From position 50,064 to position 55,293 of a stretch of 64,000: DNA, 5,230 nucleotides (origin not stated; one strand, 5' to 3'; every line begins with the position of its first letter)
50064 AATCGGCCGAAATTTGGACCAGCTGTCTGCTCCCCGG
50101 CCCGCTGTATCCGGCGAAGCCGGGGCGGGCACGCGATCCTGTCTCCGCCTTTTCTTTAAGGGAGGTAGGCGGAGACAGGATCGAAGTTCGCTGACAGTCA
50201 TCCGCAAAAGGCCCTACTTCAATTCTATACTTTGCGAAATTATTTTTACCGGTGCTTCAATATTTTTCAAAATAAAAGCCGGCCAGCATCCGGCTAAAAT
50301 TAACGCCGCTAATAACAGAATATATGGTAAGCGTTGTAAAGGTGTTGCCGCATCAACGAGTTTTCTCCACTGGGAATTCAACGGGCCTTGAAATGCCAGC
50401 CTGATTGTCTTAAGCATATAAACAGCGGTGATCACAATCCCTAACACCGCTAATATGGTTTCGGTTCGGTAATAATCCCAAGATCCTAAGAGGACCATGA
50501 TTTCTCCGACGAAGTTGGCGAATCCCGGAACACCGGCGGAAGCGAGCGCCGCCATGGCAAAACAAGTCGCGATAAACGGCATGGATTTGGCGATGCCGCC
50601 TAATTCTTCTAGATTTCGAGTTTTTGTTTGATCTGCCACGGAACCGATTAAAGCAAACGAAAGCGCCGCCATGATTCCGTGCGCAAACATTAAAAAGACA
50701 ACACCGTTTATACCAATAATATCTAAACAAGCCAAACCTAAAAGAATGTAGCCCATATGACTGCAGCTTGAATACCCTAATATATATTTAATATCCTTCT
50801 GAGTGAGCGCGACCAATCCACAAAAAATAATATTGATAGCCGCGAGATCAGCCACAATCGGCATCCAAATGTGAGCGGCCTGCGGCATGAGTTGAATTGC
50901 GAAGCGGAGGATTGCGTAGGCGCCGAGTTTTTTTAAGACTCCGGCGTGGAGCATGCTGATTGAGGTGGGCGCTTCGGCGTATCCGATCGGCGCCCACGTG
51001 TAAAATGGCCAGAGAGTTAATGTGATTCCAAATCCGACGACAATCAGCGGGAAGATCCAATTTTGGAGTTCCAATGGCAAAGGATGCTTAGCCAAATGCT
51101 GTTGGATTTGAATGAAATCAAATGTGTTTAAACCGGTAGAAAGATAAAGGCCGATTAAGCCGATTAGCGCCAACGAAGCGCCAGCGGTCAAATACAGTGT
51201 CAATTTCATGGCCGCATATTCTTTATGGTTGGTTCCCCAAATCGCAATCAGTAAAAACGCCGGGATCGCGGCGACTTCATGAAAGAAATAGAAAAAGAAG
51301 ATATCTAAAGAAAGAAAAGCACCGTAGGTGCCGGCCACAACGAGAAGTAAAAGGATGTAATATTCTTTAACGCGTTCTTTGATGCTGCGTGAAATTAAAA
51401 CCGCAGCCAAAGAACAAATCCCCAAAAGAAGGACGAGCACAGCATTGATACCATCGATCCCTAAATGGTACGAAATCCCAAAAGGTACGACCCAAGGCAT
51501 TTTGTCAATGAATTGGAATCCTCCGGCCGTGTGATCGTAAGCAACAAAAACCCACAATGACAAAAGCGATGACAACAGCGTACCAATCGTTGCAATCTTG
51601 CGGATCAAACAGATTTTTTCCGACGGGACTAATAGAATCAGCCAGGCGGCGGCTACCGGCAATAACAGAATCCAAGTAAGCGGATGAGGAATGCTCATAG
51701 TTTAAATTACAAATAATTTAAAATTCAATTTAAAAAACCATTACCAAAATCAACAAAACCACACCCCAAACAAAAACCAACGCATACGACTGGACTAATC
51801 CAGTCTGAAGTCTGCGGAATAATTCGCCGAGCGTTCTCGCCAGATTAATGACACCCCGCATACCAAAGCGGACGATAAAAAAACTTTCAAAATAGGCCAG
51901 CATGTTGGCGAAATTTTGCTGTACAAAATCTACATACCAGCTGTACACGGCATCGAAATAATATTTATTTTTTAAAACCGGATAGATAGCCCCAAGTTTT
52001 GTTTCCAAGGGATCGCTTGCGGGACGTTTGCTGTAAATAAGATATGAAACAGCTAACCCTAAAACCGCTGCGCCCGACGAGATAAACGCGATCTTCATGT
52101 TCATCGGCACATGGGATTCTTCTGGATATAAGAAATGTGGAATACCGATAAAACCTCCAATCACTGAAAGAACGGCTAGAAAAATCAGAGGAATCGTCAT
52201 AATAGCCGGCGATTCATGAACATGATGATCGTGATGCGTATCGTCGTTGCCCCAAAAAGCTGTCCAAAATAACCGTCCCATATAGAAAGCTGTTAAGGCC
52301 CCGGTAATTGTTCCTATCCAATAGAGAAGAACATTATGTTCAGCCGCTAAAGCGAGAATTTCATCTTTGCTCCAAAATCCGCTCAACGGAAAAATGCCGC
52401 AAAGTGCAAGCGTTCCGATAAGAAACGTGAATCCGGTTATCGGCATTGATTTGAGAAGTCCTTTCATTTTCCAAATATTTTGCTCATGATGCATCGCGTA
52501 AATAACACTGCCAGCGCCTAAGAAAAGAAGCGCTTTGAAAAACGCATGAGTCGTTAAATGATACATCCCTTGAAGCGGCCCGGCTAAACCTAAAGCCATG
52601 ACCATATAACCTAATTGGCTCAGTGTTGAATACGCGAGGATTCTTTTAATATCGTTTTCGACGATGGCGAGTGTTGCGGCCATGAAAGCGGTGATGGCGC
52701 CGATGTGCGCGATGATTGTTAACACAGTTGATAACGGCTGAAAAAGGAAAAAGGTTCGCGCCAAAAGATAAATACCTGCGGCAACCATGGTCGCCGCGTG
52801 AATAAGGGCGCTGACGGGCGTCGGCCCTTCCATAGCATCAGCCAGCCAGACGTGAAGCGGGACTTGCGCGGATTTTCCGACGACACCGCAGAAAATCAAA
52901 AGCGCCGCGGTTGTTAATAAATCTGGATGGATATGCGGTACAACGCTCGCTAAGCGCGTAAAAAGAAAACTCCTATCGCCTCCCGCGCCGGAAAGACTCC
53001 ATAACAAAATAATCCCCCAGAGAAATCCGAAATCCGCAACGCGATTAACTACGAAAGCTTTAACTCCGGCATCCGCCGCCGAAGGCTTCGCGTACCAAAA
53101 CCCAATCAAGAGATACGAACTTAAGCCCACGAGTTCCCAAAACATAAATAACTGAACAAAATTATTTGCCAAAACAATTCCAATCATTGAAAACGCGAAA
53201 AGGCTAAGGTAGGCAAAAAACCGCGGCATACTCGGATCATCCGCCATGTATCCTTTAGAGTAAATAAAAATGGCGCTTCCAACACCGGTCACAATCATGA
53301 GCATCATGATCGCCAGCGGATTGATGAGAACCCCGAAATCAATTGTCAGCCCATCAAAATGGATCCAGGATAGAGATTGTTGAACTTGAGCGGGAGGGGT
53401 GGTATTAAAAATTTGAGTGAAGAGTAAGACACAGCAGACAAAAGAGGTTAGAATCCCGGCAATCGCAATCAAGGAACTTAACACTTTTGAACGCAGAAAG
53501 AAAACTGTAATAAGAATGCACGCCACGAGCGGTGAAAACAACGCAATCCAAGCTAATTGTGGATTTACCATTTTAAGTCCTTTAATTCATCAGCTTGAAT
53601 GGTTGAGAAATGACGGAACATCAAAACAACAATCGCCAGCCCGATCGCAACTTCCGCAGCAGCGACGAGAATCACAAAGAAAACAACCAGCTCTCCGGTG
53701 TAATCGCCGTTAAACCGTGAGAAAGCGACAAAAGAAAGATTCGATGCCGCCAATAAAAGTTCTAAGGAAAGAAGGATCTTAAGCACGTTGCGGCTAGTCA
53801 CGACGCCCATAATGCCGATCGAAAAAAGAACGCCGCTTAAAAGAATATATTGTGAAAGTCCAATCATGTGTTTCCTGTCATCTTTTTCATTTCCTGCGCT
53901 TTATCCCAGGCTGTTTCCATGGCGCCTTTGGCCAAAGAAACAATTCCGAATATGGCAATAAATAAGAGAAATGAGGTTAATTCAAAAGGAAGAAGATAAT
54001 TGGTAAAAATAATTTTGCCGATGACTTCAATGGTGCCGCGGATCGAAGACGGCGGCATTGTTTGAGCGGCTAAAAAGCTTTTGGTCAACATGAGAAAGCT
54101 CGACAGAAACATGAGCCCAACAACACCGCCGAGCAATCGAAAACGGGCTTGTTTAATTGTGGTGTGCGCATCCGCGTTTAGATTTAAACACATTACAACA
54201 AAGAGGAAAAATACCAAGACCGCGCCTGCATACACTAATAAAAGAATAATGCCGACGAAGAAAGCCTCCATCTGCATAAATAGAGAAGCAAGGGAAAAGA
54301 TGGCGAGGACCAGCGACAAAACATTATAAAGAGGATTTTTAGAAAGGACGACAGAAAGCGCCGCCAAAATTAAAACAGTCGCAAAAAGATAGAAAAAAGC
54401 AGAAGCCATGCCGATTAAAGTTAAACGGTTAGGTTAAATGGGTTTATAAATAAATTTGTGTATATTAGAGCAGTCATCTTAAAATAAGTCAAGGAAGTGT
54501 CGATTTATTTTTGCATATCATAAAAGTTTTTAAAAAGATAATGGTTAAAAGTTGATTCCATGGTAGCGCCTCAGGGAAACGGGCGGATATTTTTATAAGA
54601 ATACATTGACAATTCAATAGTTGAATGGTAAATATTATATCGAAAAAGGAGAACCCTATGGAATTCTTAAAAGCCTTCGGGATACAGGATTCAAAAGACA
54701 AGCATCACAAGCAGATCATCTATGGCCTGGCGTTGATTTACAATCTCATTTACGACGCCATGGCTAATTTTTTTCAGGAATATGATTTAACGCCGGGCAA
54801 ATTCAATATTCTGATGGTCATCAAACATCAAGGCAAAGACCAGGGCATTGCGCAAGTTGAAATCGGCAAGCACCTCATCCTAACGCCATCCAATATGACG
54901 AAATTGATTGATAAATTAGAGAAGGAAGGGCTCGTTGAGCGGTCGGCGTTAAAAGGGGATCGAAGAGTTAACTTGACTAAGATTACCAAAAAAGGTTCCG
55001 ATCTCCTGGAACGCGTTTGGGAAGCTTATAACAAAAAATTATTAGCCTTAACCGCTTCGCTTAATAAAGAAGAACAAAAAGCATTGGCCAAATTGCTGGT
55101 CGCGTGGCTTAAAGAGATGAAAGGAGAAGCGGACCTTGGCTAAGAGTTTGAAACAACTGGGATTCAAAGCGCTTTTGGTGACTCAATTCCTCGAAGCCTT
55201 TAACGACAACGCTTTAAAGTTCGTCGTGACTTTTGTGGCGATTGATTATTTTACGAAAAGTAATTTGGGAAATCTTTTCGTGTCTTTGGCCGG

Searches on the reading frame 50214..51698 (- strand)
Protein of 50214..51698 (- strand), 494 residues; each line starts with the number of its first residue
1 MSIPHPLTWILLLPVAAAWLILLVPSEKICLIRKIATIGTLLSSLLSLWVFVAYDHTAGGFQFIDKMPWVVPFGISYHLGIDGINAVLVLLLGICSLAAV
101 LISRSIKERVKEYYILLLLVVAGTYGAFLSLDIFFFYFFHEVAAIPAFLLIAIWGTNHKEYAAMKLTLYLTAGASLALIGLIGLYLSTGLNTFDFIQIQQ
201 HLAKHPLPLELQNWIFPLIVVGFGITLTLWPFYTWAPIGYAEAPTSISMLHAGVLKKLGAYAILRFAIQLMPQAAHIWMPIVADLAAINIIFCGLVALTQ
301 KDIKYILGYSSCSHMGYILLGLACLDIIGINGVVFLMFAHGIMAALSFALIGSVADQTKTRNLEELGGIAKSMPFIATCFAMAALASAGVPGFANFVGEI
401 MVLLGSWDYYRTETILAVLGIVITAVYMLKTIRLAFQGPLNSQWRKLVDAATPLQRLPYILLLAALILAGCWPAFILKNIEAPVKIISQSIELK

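Call 10: search_protein_families(library=pfam, proteins=[window:50214-51698:-])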
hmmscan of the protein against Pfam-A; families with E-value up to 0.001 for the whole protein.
window:50214-51698:- (494 aa): 1 family
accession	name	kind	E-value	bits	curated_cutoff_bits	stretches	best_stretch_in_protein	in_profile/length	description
PF00361.26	Proton_antipo_M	-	1e-64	219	21.5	1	130-424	1-294/294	NADH:quinone oxidoreductase/Mrp antiporter, TM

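Call 22: find_encoding_contigs(protein=window:50214-51698:-, flank=10000, max_places=10)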
Protein window:50214-51698:- (494 aa): 3 contigs read that carry it; 3 places shown.
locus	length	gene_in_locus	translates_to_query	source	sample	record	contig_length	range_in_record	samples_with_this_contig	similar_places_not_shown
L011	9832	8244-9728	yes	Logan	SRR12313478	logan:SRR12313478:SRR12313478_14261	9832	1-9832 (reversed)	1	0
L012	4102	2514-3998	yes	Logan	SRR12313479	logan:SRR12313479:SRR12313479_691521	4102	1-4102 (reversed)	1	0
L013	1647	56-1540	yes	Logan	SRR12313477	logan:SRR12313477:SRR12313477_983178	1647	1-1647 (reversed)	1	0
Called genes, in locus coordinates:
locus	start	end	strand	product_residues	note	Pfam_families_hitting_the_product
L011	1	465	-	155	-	?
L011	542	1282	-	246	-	PF02129:Peptidase_S15 (faint), PF12146:Hydrolase_4 (weak), PF00561:Abhydrolase_1, PF12697:Abhydrolase_6, PF03959:FSH1 (faint)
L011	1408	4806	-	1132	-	PF05977:MFS_3, PF07690:MFS_1, PF01553:Acyltransferase, PF00501:AMP-binding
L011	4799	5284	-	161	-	PF22381:Staph_reg_Sar_Rot, PF01047:MarR, PF12802:MarR_2, PF13463:HTH_27 (faint)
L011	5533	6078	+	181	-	PF00499:Oxidored_q3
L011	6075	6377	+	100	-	PF00420:Oxidored_q2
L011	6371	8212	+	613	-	PF00662:Proton_antipo_N, PF00361:Proton_antipo_M, PF06455:NADH5_C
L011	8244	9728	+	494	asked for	PF00361:Proton_antipo_M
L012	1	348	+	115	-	?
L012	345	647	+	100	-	PF00420:Oxidored_q2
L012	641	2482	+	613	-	PF00662:Proton_antipo_N, PF00361:Proton_antipo_M, PF06455:NADH5_C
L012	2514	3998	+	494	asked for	PF00361:Proton_antipo_M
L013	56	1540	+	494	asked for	PF00361:Proton_antipo_M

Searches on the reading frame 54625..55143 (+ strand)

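Call 10: search_protein_families(library=pfam, proteins=[window:54625-55143:+])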
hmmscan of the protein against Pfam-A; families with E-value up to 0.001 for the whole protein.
window:54625-55143:+ (172 aa): 7 families
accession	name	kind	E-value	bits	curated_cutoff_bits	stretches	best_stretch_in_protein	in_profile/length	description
PF01047.28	MarR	-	1.8e-13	50.6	24.6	1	55-115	1-58/59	MarR family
PF12802.13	MarR_2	-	5.8e-11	42.8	27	1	53-114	1-60/61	MarR family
PF22381.2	Staph_reg_Sar_Rot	-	2.3e-08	34.4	27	1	51-129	8-83/85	Transcriptional regulator SarA/Rot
PF13463.12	HTH_27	-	7.8e-06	26.5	22.2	1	61-124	7-68/68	Winged helix DNA-binding domain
PF04182.18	B-block_TFIIIC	-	4.4e-05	23.9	22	1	59-114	4-54/73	B-block binding subunit of TFIIIC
PF13601.12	HTH_34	-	4.9e-05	23.9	27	1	74-134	14-75/80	Winged helix DNA-binding domain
PF13412.12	HTH_24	-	0.00028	20.8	21.9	1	71-105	14-48/48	Winged helix-turn-helix DNA-binding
